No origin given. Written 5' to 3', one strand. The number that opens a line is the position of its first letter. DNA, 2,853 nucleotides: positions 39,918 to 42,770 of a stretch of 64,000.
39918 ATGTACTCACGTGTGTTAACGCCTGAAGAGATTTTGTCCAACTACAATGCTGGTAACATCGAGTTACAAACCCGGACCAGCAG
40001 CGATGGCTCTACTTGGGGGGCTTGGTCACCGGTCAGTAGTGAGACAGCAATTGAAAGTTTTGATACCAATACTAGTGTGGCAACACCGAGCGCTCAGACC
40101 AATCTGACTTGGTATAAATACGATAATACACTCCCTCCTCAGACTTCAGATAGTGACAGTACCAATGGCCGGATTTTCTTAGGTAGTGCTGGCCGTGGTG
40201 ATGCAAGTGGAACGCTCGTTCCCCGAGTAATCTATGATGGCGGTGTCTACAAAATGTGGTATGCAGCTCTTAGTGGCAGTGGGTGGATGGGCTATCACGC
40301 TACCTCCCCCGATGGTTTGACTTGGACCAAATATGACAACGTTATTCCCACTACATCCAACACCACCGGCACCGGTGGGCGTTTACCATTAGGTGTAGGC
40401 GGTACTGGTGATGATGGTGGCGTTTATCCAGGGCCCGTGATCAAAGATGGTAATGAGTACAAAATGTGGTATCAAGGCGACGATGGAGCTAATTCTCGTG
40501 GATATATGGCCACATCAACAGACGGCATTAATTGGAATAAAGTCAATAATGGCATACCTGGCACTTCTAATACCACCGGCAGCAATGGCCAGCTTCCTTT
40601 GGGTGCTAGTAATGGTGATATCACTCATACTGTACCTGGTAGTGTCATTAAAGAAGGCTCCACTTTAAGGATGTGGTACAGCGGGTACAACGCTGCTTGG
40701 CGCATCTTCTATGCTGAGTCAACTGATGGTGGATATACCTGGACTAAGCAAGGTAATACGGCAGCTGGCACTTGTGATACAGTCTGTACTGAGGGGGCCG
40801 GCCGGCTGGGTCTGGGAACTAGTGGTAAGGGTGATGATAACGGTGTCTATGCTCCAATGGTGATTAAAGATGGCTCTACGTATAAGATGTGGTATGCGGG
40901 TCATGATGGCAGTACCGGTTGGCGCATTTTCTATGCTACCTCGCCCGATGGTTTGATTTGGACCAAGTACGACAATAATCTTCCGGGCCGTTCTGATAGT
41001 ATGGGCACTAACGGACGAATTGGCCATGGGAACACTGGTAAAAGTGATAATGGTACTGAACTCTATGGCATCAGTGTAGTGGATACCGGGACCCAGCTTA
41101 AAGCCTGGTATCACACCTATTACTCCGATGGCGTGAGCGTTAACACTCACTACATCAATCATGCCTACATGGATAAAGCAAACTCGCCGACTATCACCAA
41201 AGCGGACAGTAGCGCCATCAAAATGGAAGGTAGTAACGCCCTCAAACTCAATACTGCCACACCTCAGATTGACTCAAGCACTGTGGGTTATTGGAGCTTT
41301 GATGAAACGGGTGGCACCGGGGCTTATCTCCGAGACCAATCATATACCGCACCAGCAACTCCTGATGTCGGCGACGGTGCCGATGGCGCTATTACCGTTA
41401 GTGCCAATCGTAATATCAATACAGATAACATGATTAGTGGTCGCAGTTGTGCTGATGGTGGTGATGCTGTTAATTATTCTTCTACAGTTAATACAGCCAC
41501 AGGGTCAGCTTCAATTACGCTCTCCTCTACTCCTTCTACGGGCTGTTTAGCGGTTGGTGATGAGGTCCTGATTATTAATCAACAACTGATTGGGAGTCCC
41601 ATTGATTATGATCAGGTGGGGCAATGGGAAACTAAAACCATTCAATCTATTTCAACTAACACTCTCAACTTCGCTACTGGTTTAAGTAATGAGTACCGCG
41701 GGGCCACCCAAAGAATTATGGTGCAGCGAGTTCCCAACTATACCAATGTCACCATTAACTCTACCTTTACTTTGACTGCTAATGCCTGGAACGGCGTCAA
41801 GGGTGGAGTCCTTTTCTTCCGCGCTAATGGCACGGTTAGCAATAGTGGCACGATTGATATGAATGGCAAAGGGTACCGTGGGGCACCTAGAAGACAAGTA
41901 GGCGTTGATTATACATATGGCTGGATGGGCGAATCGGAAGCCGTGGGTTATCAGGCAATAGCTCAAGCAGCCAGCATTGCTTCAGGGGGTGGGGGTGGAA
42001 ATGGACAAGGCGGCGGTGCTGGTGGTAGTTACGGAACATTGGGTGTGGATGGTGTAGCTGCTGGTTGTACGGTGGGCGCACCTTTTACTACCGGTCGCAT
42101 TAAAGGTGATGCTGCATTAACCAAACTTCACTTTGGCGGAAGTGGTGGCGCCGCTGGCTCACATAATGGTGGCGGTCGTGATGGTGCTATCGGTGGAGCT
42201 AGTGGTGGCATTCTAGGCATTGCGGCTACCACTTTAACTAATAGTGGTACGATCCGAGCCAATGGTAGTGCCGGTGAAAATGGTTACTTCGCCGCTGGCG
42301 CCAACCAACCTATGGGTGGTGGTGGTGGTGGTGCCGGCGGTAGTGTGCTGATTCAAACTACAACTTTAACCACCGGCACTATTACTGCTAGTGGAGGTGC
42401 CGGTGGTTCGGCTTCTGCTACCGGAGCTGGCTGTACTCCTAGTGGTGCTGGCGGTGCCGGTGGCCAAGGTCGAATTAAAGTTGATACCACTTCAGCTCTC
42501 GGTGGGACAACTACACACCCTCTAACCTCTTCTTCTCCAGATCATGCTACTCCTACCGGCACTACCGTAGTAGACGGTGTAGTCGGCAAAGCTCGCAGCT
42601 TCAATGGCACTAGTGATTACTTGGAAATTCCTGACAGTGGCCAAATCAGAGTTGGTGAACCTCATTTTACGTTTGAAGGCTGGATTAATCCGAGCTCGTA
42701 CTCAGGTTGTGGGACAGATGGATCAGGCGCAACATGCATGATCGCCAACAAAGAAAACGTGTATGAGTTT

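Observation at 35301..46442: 3713-aa second giant protein: multi-LamG lectin array, beta-propeller-like repeats, Gly-rich block, FN3 tail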

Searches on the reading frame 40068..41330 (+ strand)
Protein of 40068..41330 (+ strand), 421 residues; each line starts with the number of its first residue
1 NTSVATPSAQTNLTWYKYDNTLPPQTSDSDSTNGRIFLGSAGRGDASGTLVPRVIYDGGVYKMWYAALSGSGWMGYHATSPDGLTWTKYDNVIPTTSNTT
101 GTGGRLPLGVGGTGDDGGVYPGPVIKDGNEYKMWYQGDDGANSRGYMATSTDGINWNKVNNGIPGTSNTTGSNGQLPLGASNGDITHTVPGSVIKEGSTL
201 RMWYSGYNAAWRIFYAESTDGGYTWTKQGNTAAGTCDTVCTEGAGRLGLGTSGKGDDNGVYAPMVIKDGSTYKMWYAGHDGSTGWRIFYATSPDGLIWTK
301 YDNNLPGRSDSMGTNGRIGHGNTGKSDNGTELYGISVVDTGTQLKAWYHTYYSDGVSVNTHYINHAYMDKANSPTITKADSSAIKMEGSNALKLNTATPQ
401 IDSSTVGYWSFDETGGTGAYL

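Call 7: search_protein_families(library=pfam, proteins=[window:40068-41330:+], max_evalue=1)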
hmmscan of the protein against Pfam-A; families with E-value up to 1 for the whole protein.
window:40068-41330:+ (421 aa): 3 families
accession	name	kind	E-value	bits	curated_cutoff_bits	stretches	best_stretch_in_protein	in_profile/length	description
PF04041.19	Glyco_hydro_130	-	1.6e-06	27.8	26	2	255-306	94-144/320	beta-1,4-mannooligosaccharide phosphorylase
PF09292.15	Neil1-DNA_bind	-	0.021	15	25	0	125-142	20-37/39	Endonuclease VIII-like 1, DNA bind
PF10901.13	DUF2690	-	0.13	12.9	23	1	174-270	5-88/94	Protein of unknown function (DUF2690)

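Call 34: predict_structure(alignment_id=A2)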
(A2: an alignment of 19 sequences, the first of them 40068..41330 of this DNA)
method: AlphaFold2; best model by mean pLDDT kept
length: 421 residues; sequences in the alignment: 19
mean_pLDDT: 86.0   pTM: 0.84
mean pLDDT of the five models: 86.0, 85.9, 85.2, 84.8, 84.7
residues with pLDDT >= 90: 312; 70-90: 45; 50-70: 11; < 50: 53
segments of 3 or more residues with pLDDT < 50: 1-8, 377-421
pLDDT, mean of each block of 10 residues (from residue 1): 43 88 89 95 94 95 93 95 96 96 97 97 96 98 98 98 97 97 94 96 96 97 95 90 84 96 94 96 92 93 93 94 91 94 94 79 95 57 32 31 38 38 36
secondary structure, 60 per line:
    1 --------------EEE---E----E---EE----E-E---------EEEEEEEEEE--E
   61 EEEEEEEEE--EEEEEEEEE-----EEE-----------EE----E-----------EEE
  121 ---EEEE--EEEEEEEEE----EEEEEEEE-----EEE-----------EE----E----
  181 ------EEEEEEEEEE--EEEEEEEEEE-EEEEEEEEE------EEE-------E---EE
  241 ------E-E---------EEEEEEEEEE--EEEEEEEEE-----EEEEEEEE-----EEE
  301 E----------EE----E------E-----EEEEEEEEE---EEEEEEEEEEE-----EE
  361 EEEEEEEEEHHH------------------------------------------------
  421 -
elements in order: E15-17 E48-57 E60-69 E72-80 E86-88 E118-120 E124-127 E130-138 E143-150 E156-158 E187-196 E199-208 E210-218 E225-227 E259-268 E271-279 E285-292 E298-301 E331-339 E343-353 E359-369

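Call 38: fold_search(model_id=the predicted structure, library=pdb)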
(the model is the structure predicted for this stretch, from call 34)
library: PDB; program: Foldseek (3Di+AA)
matches with E <= 10: 1053; with E <= 0.001: 299
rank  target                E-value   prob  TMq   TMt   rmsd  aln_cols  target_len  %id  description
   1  5mt2                  8.0e-10  1.00  0.52  0.61   5.3       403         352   14  Glycoside hydrolase BT_0996 (released 2017-03-22)
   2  9gph_A                8.8e-10  1.00  0.52  0.70   5.5       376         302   12  Teth514_1788 1,2-beta-oligomannan phosphorylase in complex with mannose (-1) and phosphate (released 2025-09-17)
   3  5mui_A                1.0e-09  1.00  0.53  0.62   7.0       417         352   14  Glycoside hydrolase BT_0996 (released 2017-03-22)
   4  9fj8_B                1.1e-09  1.00  0.52  0.71   5.5       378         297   13  Teth514_1788 1,2-beta-oligomannan phosphorylase in complex with mannotetraose (released 2025-06-11)
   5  6r3u_A                1.3e-09  1.00  0.48  0.41   8.7       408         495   13  Endo-levanase BT1760 mutant E221A from Bacteroides thetaiotaomicron complexed with levantetraose (released 2019-06-19)
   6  9fj8_A                1.5e-09  1.00  0.48  0.65   7.7       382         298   13  Teth514_1788 1,2-beta-oligomannan phosphorylase in complex with mannotetraose (released 2025-06-11)
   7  3p2n_A                2.0e-09  1.00  0.48  0.54  10.2       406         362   13  Discovery and structural characterization of a new glycoside hydrolase family abundant in coastal waters that was anno (released 2011-03-02)
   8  7fip_A                2.3e-09  1.00  0.50  0.67   5.8       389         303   15  The native structure of beta-1,2-mannobiose phosphorylase from Thermoanaerobacter sp. (released 2022-01-05)
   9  5ta7_A                2.4e-09  1.00  0.48  0.54  12.1       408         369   14  Crystal structure of BuGH117Bwt (released 2017-09-13)
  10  9gph_B                2.6e-09  1.00  0.50  0.68   6.4       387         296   12  Teth514_1788 1,2-beta-oligomannan phosphorylase in complex with mannose (-1) and phosphate (released 2025-09-17)
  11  7fip_B                2.7e-09  1.00  0.48  0.65   6.2       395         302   14  The native structure of beta-1,2-mannobiose phosphorylase from Thermoanaerobacter sp. (released 2022-01-05)
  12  4ak6_A                2.7e-09  1.00  0.47  0.53   9.9       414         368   13  BpGH117_H302E mutant glycoside hydrolase (released 2012-03-21)
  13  6r3r                  3.1e-09  1.00  0.48  0.42   8.6       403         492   13  First crystal structure of endo-levanase BT1760 from Bacteroides thetaiotaomicron (released 2019-06-19)
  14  4ak5_B                3.3e-09  1.00  0.47  0.53   9.9       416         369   12  Native crystal structure of BpGH117 (released 2012-03-14)
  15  5ta7_B                4.6e-09  1.00  0.48  0.54  12.1       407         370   15  Crystal structure of BuGH117Bwt (released 2017-09-13)
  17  7fip_D                5.8e-09  1.00  0.51  0.69   5.3       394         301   14  The native structure of beta-1,2-mannobiose phosphorylase from Thermoanaerobacter sp. (released 2022-01-05)
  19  4ak5_A                7.5e-09  1.00  0.47  0.53   8.2       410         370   13  Native crystal structure of BpGH117 (released 2012-03-14)
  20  4qqs_A                9.5e-09  1.00  0.51  0.67   4.8       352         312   16  Crystal structure of a thermostable family-43 glycoside hydrolase (released 2015-03-11)
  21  4qqs_B                1.2e-08  1.00  0.51  0.66   4.8       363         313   16  Crystal structure of a thermostable family-43 glycoside hydrolase (released 2015-03-11)
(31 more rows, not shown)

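Call 39: search_solved_structures(query=A2, max_evalue=1, show_alignments=4)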
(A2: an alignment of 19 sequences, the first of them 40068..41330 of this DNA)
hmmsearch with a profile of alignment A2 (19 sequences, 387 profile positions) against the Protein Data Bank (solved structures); distinct sequences matched with E-value up to 1: 19.
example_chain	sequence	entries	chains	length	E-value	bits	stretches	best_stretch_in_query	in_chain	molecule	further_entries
4ak7_A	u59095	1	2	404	5.7e-09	38.2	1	36-139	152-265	ANHYDRO-ALPHA-L-GALACTOSIDASE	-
4ak6_A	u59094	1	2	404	5.7e-09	38.2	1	36-139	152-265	ANHYDRO-ALPHA-L-GALACTOSIDASE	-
4ak5_A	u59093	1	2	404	5.7e-09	38.2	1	36-139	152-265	ANHYDRO-ALPHA-L-GALACTOSIDASE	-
3r4y_A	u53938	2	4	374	1.2e-08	37.1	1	52-209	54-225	Glycosyl hydrolase family 32, N terminal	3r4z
5ta7_A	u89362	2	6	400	3.5e-07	32.3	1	215-350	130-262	Glycoside Hydrolase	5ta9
3p2n_A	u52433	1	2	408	1.6e-06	30.2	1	52-209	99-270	3,6-anhydro-alpha-L-galactosidase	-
5a7v_A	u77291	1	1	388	1.8e-06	30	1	71-232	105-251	PUTATIVE GLYCOSIDASE PH117-RELATED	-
5a7v_B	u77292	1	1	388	1.8e-06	30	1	71-232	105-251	PUTATIVE GLYCOSIDASE PH117-RELATED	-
3qc2_A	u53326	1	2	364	2.5e-06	29.5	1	72-231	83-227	glycosyl hydrolase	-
4onz_A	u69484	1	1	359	3.5e-06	29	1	139-247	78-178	putative glycoside hydrolase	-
9fj8_A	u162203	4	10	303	8.3e-06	27.8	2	187-229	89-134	1,2-beta-oligomannan phosphorylase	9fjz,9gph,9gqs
3taw_A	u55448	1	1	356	0.0003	22.7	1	55-122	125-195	Hypothetical glycoside hydrolase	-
3r67_A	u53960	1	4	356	0.004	19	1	195-232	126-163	putative Glycosidase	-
7fip_A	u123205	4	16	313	0.01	17.6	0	259-363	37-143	Beta-1,2-mannobiose phosphorylase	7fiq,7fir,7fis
4nc2_A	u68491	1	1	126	0.036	15.8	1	62-131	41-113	Toxin B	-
4qqs_A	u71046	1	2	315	0.22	13.2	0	262-300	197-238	Glycoside hydrolase family 43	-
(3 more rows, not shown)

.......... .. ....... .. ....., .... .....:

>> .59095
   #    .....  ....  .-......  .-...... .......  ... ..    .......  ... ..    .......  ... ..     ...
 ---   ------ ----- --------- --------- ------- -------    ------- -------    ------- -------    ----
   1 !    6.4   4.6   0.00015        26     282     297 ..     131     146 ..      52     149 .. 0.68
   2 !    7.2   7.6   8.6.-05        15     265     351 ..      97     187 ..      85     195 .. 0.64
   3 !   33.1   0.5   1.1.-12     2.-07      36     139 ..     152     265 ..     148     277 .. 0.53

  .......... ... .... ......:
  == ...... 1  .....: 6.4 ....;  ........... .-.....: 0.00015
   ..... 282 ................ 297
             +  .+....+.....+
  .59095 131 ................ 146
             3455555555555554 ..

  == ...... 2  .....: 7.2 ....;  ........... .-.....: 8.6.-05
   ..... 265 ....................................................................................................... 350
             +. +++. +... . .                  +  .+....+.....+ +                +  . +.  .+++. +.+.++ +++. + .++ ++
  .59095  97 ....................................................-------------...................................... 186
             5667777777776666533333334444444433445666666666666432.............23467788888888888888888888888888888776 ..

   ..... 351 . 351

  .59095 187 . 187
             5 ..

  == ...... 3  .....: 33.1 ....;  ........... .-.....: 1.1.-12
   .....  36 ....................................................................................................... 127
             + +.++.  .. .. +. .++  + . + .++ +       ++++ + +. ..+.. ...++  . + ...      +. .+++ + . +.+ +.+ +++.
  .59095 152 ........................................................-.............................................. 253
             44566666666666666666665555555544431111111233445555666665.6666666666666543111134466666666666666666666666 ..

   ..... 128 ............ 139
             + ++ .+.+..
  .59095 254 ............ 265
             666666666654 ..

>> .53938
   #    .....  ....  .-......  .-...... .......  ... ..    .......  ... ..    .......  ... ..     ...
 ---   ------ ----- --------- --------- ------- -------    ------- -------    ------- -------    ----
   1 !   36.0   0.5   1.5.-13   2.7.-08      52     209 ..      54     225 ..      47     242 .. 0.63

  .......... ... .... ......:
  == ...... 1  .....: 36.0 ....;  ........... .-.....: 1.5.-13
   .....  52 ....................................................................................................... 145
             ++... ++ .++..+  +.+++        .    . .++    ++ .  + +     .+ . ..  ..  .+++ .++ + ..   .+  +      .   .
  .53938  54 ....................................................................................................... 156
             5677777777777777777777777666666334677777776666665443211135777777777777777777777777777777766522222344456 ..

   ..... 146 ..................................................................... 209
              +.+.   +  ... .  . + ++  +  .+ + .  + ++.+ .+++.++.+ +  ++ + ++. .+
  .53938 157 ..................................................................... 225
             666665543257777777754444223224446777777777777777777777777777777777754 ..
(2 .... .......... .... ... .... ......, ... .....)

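Call 86: search_protein_families(library=phrogs, proteins=[window:40101-41195:+], max_evalue=0.01)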
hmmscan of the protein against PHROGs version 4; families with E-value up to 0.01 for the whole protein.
window:40101-41195:+ (365 aa): 1 family
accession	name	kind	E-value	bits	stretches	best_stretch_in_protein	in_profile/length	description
phrog_34179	-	unknown function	0.0087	17.3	0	175-219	22-63/86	-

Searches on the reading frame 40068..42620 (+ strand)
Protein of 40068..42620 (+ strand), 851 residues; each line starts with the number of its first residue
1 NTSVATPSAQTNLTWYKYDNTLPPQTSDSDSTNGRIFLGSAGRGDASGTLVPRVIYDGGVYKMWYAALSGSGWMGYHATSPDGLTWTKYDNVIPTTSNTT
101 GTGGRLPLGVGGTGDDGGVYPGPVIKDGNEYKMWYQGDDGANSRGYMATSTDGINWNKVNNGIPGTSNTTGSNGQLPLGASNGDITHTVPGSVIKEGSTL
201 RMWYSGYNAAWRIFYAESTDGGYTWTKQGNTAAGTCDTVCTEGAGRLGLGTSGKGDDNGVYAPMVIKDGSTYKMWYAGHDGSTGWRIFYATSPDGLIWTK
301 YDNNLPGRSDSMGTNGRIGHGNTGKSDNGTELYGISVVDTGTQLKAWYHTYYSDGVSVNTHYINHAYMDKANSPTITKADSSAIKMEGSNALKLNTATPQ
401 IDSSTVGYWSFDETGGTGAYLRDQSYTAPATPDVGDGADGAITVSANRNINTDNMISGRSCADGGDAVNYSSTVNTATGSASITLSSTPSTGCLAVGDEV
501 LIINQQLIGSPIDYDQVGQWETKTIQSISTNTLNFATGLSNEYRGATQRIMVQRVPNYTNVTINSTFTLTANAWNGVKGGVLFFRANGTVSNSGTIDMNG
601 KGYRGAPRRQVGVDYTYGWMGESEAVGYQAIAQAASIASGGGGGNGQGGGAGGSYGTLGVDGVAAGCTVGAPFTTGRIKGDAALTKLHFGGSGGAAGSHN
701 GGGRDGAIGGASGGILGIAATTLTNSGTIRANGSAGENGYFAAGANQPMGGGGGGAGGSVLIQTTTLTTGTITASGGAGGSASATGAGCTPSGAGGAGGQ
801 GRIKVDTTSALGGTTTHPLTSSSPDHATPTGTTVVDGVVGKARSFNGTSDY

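Call 13: find_homologous_proteins(query=window:40068-42620:+, max_evalue=0.00001)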
Query window:40068-42620:+ (851 aa): 487 proteins with E <= 0.00001 among 8000 candidates; the best 120 are listed.
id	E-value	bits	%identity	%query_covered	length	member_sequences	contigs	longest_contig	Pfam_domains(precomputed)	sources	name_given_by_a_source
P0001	5.8e-173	595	44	44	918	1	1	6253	PF04041.20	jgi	jgi:predicted GH43/DUF377 family glycosyl hydrolase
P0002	3.1e-158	547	43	40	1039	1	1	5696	PF22847.3,PF13385.14,PF04041.20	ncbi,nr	ncbi:MAG: hypothetical protein HY343_10825, partial [Lentisphaerae bacterium]|nr:hypothetical protei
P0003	1.1e-108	383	40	40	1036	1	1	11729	PF22847.3,PF04041.20,PF13088.13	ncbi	ncbi:MAG: hypothetical protein WC915_06030, partial [archaeon]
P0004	1.4e-105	372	53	40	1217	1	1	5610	PF04041.20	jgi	-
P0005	7.0e-100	353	55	33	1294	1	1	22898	PF04041.20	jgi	-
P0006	2.5e-99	352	51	41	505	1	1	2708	PF04041.20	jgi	jgi:hypothetical protein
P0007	6.0e-98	347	46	37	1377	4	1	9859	-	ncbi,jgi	jgi:hypothetical protein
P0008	9.0e-96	340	45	44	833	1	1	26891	PF04041.20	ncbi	-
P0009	2.6e-94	335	52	35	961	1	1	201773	PF04041.20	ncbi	-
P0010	1.9e-93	332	42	45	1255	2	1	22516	PF04041.20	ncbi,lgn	-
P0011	8.5e-91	323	36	37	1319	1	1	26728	PF22352.3,PF00801.27,PF22847.3,PF04041.20,PF18911.7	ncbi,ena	-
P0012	3.5e-90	321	46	48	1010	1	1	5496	PF04041.20,PF10102.15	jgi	jgi:hypothetical protein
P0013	4.7e-88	314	51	32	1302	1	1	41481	PF04041.20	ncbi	-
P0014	5.5e-85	304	39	31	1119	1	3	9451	PF22847.3,PF04041.20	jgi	jgi:predicted GH43/DUF377 family glycosyl hydrolase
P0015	1.9e-83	299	53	33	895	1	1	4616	PF13385.14,PF10102.15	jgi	-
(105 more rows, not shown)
